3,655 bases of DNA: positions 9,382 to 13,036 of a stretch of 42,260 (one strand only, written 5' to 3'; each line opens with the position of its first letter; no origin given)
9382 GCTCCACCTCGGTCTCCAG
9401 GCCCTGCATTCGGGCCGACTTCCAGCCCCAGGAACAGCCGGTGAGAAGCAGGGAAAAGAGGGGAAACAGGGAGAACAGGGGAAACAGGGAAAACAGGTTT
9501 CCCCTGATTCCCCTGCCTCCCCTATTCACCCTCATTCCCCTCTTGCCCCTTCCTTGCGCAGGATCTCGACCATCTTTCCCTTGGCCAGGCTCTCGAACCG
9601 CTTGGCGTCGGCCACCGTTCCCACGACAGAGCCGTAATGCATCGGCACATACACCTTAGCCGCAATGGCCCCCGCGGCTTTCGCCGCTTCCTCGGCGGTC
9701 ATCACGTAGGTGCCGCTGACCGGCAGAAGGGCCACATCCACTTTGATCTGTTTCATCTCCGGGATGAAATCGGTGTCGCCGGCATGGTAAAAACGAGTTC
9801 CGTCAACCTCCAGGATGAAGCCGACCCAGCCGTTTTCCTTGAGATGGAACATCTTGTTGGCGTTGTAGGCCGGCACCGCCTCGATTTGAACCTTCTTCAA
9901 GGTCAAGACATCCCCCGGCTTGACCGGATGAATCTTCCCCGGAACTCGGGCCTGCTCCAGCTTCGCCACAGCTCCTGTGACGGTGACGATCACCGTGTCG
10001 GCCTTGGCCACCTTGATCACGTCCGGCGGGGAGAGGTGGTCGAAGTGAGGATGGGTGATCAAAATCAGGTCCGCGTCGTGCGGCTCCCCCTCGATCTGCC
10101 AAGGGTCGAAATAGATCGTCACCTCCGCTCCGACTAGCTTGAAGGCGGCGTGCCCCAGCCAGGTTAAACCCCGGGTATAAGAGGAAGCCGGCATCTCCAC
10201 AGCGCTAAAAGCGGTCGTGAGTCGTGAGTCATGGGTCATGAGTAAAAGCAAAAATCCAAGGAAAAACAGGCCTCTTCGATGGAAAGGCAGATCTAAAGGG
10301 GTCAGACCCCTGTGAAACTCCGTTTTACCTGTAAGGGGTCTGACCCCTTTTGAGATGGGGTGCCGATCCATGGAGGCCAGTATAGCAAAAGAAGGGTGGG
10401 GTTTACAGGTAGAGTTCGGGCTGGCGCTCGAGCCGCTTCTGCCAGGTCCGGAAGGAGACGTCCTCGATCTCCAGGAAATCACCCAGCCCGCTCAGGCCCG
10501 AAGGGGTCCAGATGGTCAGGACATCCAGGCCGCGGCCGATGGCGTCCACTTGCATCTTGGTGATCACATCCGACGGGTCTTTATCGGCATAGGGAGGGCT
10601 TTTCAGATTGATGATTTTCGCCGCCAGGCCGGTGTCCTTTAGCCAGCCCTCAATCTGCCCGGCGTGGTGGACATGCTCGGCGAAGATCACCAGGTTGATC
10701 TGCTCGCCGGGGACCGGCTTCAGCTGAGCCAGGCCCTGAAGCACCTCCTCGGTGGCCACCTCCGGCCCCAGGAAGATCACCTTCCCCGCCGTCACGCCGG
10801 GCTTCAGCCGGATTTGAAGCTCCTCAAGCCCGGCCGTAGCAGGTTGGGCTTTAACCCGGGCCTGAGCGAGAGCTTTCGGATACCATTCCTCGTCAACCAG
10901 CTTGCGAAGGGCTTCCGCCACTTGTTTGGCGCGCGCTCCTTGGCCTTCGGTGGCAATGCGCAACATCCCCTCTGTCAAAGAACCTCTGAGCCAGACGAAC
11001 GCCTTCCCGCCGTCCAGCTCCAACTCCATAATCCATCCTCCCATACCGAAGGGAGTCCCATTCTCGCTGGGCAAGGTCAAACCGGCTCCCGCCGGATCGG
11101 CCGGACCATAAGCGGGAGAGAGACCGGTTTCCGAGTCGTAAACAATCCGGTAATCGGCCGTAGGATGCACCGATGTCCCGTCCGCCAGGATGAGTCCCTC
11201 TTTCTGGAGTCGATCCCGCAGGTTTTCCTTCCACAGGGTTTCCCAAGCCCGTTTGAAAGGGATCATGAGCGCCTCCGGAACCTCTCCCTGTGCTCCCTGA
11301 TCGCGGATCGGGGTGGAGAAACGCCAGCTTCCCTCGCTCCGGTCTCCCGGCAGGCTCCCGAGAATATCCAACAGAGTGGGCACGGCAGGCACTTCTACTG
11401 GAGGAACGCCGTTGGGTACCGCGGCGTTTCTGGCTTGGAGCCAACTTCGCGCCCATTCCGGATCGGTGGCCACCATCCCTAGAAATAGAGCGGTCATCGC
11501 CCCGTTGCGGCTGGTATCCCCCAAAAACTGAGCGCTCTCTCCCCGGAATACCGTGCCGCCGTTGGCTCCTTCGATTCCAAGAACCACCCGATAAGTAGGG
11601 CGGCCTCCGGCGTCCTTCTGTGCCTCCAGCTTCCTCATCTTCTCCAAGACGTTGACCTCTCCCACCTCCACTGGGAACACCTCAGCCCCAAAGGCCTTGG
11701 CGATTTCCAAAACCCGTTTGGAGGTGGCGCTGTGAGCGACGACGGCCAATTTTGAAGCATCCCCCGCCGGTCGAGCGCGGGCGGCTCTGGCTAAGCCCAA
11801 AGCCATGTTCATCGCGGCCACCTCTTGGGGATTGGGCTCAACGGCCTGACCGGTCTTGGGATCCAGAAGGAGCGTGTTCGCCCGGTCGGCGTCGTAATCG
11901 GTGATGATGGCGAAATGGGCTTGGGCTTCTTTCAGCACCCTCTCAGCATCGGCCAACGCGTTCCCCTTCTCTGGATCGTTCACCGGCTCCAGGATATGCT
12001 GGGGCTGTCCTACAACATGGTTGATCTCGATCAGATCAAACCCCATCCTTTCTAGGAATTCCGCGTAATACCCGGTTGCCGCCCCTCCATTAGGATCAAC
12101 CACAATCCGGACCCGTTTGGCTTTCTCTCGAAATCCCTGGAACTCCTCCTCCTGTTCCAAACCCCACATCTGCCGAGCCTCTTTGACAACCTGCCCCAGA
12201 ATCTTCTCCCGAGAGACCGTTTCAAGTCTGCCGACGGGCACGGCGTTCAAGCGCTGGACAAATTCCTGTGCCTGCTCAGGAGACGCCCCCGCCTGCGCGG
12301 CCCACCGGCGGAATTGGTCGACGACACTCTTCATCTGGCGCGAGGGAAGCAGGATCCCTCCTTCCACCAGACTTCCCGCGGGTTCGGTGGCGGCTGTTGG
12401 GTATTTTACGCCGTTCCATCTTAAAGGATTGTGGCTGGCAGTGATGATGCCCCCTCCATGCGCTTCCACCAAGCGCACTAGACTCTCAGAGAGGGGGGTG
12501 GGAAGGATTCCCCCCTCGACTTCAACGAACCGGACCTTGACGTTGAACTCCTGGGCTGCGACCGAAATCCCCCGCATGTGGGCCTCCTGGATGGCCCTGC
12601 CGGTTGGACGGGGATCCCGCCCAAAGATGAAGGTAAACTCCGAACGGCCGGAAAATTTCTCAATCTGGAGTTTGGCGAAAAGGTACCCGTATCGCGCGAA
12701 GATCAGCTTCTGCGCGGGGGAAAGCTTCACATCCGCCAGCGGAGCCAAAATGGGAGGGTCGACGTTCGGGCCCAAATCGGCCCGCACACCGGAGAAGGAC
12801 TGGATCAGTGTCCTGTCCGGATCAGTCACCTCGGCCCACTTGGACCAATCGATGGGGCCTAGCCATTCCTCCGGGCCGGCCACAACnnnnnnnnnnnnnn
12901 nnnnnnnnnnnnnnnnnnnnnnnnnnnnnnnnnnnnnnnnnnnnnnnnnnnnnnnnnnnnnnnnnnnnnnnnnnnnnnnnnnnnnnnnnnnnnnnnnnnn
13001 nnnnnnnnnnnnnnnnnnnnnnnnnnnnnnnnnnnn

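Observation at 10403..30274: Two tandem giant ORFs (3820 + 2793 aa) fuse a near-complete hexosamine/UDP-GlcNAc enzyme set behind Sec-type signal peptides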

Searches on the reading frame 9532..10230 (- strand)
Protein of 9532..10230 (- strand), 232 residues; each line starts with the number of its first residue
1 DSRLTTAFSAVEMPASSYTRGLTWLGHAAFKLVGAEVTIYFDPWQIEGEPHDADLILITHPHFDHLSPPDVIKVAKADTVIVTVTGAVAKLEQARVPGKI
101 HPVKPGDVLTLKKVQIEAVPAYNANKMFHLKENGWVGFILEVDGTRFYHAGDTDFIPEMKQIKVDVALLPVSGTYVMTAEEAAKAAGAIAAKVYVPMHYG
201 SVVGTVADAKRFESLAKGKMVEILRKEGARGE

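Call 67: search_protein_families(library=pfam, proteins=[window:9532-10230:-], max_evalue=10)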
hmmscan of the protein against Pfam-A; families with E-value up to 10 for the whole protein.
window:9532-10230:- (232 aa): 4 families
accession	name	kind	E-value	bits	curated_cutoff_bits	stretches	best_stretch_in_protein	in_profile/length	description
PF13483.12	Lactamase_B_3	-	4.9e-30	105.1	24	1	22-198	2-160/160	Beta-lactamase superfamily domain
PF12706.13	Lactamase_B_2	-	5.4e-21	75.6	27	1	42-199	20-200/200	Beta-lactamase superfamily domain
PF00753.33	Lactamase_B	-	6.7e-05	23.3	22.7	1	43-198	34-196/196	Metallo-beta-lactamase superfamily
PF25459.1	AIM3_BBC1_C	-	0.014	15.5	27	1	93-146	76-130/180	AIM3/BBC1 Cysteine proteinase-fold domain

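Call 105: search_protein_families(library=padloc, proteins=[window:9532-10230:-], max_evalue=0.01)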
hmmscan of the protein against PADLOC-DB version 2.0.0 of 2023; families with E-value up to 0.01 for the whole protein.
window:9532-10230:- (232 aa): 0 families

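Call 106: search_protein_families(library=ncbifam, proteins=[window:9532-10230:-], max_evalue=0.01)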
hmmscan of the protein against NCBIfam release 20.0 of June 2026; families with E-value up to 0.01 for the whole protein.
window:9532-10230:- (232 aa): 5 families
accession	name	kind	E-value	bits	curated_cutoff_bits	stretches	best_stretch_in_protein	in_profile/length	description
NF001911.0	PRK00685.1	equivalog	2.5e-33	115.5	144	1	22-221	3-216/228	metal-dependent hydrolase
NF008688.0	PRK11709.1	equivalog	1.9e-11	43.4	306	1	40-216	101-300/355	L-ascorbate 6-phosphate lactonase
NF012229.1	bla_class_B_core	domain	0.0042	17.3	100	1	53-119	52-123/139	metallo-beta-lactamase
TIGR03413.1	GSH_gloB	equivalog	0.0053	16.2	200.8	1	53-126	44-111/248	hydroxyacylglutathione hydrolase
NF000469.2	CAR_gen_B3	exception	0.0053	15.8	500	1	45-89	105-149/311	CAR family subclass B3 metallo-beta-lactamase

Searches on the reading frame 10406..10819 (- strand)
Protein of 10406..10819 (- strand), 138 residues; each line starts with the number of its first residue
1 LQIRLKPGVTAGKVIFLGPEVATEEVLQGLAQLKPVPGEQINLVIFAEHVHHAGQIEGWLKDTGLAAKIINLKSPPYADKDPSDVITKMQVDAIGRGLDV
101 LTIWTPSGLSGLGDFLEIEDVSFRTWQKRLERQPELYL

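Call 7: search_protein_families(library=pfam, proteins=[window:10406-10816:-], max_evalue=0.1)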
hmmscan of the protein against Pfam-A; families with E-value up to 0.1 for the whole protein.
window:10406-10816:- (137 aa): 0 families

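Call 25: search_protein_families(library=ncbifam, proteins=[window:10406-10816:-], max_evalue=0.1)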
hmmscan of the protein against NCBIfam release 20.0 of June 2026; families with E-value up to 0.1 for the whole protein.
window:10406-10816:- (137 aa): 1 family
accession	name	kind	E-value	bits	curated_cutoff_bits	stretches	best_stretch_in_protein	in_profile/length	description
TIGR03682.1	arCOG04112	equivalog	0.046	13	202.8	1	12-72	72-132/308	diphthamide biosynthesis enzyme Dph2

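Call 64: predict_structure(alignment_id=A2)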
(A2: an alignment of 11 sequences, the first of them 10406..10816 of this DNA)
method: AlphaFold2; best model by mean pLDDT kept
length: 137 residues; sequences in the alignment: 11
mean_pLDDT: 90.8   pTM: 0.83
mean pLDDT of the five models: 90.8, 90.4, 89.8, 88.3, 86.8
residues with pLDDT >= 90: 108; 70-90: 22; 50-70: 6; < 50: 1
segments of 3 or more residues with pLDDT < 50: none
pLDDT, mean of each block of 10 residues (from residue 1): 92 96 94 93 97 97 96 94 94 97 90 87 75 61
secondary structure, 60 per line:
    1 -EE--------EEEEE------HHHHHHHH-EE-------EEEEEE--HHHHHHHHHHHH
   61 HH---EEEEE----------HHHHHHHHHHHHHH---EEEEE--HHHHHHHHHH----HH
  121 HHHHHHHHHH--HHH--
elements in order: E12-16 H23-30 E41-46 H49-62 E66-70 H81-94 E98-102 H105-114 H119-130

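Call 69: fold_search(model_id=the predicted structure, library=pdb)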
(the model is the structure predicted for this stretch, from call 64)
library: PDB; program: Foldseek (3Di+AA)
matches with E <= 10: 1633; with E <= 0.001: 0
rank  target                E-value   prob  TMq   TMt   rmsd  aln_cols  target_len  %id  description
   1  1tq8_A                1.2e-02  0.97  0.39  0.41   4.3       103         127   13  Crystal Structure of protein Rv1636 from Mycobacterium tuberculosis H37Rv (released 2004-06-29)
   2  4bo1_A                1.7e-02  0.85  0.39  0.25  11.6       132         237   14  Crystal structure of 3-oxoacyl-(acyl-carrier-protein) reductase (FabG) from Pseudomonas aeruginosa in complex with N-( (released 2013-09-18)
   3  4m8s_D                2.0e-02  0.90  0.35  0.23   5.6       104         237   15  Crystal structure of 3-ketoacyl -(acyl carrier protein) reductase (FabG) from Neisseria meningitidis (released 2015-01-28)
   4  1yxm_C                2.1e-02  0.91  0.37  0.22   5.2        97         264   16  Crystal structure of peroxisomal trans 2-enoyl CoA reductase (released 2005-03-15)
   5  5z5c_A                2.7e-02  0.91  0.37  0.18   4.8        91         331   12  Crystal structure of hydrogen sulfide-producing enzyme (Fn1055) from Fusobacterium nucleatum: lysine-dimethylated form (released 2018-02-14)
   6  9ks0_F                2.7e-02  0.82  0.31  0.15   7.0        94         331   20  E. coli MaeB PTA domain apo form (released 2025-12-03)
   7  8g84_A                3.1e-02  0.80  0.43  0.22  10.4       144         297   12  Crystal structures of HSD17B13 complexes (released 2023-08-09)
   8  2c03_B                3.1e-02  0.77  0.37  0.21   7.1       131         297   13  GDP COMPLEX OF SRP GTPASE FFH NG DOMAIN (released 2007-02-13)
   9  6iox_B                3.5e-02  0.82  0.30  0.14   3.6        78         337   15  Crystal structure of Porphyromonas gingivalis phosphotransacetylase in complex with acetyl-CoA (released 2019-04-24)
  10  1ls1                  3.7e-02  0.66  0.35  0.20   7.5       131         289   13  T. aquaticus Ffh NG Domain at 1.1A Resolution (released 2002-11-16)
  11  3ftp_D                4.2e-02  0.95  0.42  0.26   5.1       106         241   14  Crystal structure of 3-Ketoacyl-(acyl-carrier-protein) reductase from Burkholderia pseudomallei at 2.05 A resolution (released 2009-01-27)
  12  1zem_A                4.2e-02  0.87  0.34  0.20   5.0        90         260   10  Crystal Structure of NAD+-Bound Xylitol Dehydrogenase (released 2006-03-28)
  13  6oew_A                4.2e-02  0.80  0.38  0.25   4.7       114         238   12  Structure of a Cytidylyltransferase from Leptospira borgpetersenii serovar Hardjo-bovis (strain JB197) (released 2019-04-17)
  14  7e28_B                4.2e-02  0.63  0.37  0.25  10.8       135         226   14  Crystal structure of SDR family NAD(P)-dependent oxidoreductase from Exiguobacterium (released 2021-09-29)
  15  8g89_B                4.5e-02  0.72  0.43  0.22  10.3       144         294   12  HSD17B13 in complex with cofactor and inhibitor (released 2023-08-09)
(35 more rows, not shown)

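Call 105: search_protein_families(library=padloc, proteins=[window:10406-10819:-], max_evalue=0.01)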
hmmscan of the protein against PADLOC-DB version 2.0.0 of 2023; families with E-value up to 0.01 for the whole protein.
window:10406-10819:- (138 aa): 0 families

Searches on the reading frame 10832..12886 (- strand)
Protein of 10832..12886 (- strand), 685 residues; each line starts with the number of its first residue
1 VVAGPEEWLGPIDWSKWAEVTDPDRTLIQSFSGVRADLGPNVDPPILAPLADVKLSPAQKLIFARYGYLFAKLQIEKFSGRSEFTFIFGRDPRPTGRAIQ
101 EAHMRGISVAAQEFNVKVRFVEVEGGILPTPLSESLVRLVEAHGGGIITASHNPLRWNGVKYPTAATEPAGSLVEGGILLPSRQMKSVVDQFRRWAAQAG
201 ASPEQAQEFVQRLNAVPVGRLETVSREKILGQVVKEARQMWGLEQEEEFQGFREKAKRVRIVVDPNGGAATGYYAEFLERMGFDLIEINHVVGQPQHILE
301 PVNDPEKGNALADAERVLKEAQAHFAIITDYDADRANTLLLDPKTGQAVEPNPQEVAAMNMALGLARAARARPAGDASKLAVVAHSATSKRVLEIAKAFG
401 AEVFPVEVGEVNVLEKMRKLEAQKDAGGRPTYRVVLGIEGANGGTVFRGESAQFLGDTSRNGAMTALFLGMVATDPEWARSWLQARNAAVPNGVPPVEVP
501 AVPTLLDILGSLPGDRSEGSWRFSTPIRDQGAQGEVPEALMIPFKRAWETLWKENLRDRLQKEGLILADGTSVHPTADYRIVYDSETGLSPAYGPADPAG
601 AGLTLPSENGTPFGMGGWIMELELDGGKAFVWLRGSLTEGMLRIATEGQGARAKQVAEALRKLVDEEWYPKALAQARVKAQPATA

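Call 33: find_related_loci(query=A1, collection=genome_contigs, flank=10000)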
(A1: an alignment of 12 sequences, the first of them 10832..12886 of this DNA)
Query A1 (685 aa) in genome_contigs; peptide patterns used: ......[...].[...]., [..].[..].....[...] (x = any residue, [..] = any of these).
599 stretches matched a pattern (row limit reached: there are more); 307 encode a relative of the query (tblastn E <= 1e-3); the best 80 are kept; 80 distinct loci.
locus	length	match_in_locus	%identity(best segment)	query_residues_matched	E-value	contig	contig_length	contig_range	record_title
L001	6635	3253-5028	29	27-680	6e-64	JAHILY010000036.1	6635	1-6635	MAG: Candidatus Omnitrophota bacterium isolate KR13_N2.mb.45 KR13_N2.mb.45_k141_100585, whole genome shotgun sequence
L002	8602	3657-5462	30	8-675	5e-62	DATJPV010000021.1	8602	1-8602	MAG TPA_asm: Patescibacteria group bacterium isolate SMAG_U14922 k141_3743211, whole genome shotgun sequence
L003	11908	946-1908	28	30-446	1e-23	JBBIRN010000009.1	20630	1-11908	MAG: Candidatus Aminicenantes bacterium isolate QNS170220_bin_350 NODE_342_length_20630_cov_4.736719, whole genome shotg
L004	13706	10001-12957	27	52-446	2e-22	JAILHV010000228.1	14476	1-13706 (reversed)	MAG: Treponema sp. isolate RUI133 k141_11585596_flag=0_multi=13.9909_len=14476, whole genome shotgun sequence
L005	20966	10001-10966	25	24-422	1e-21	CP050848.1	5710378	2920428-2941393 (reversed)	Planctomycetales bacterium ZRK34 chromosome, complete genome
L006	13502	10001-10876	26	85-447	4e-20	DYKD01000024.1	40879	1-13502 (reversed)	MAG TPA_asm: Brevinema andersonii isolate SulCav_AS07-7_42_24 SulCav_AS07_7_860_length_40879_cov_14_813884, whole genome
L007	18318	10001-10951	24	63-422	7e-20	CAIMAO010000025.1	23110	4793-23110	uncultured bacterium isolate AM-lipid-01-D8_bin-1576 genome assembly, contig: bin-1576:25/46, whole genome shotgun seque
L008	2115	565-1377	25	87-417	1e-19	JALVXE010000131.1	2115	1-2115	MAG: Thermotogaceae bacterium isolate M10_metabat2_scaf2bin.068 M10_NODE_41253_length_2115_cov_1.892354, whole genome sh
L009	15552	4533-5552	24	24-447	2e-17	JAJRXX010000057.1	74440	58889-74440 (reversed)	MAG: Planctomycetota bacterium isolate Dive96_bin3.198 k141_3678472, whole genome shotgun sequence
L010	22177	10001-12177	26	14-417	5e-17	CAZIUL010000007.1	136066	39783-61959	MAG TPA_asm: uncultured Phycisphaerales bacterium isolate SRP077602_co1_433 genome assembly, contig: NODE_157_length_136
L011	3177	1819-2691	28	80-431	8e-17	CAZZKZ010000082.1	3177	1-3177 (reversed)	MAG TPA_asm: Candidatus Hadarchaeota archaeon isolate binchicken_co25_43 genome assembly, contig: k141_110290, whole gen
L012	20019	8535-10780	27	87-447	2e-16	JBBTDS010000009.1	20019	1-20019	MAG: Acidobacteriota bacterium isolate H43-bin212_1 H43_bin212_1_000000000009, whole genome shotgun sequence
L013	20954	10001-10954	25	59-447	2e-19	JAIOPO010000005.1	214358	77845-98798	MAG: Candidatus Nomurabacteria bacterium isolate LakeFargette_0920_ALND_MAG_33_28 LacPavin_0920_ALND_scaffold_493788, wh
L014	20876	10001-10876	25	89-448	2e-15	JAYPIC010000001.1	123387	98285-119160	MAG: bacterium isolate 139577_S178_metabat_bins_2.tsv.093 NODE_57_length_123387_cov_7.568701, whole genome shotgun seque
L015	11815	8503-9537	25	27-467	2e-15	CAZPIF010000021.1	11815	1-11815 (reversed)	MAG TPA_asm: uncultured bacterium isolate binchicken_co222_321 genome assembly, contig: NODE_5060_length_11815_cov_4.841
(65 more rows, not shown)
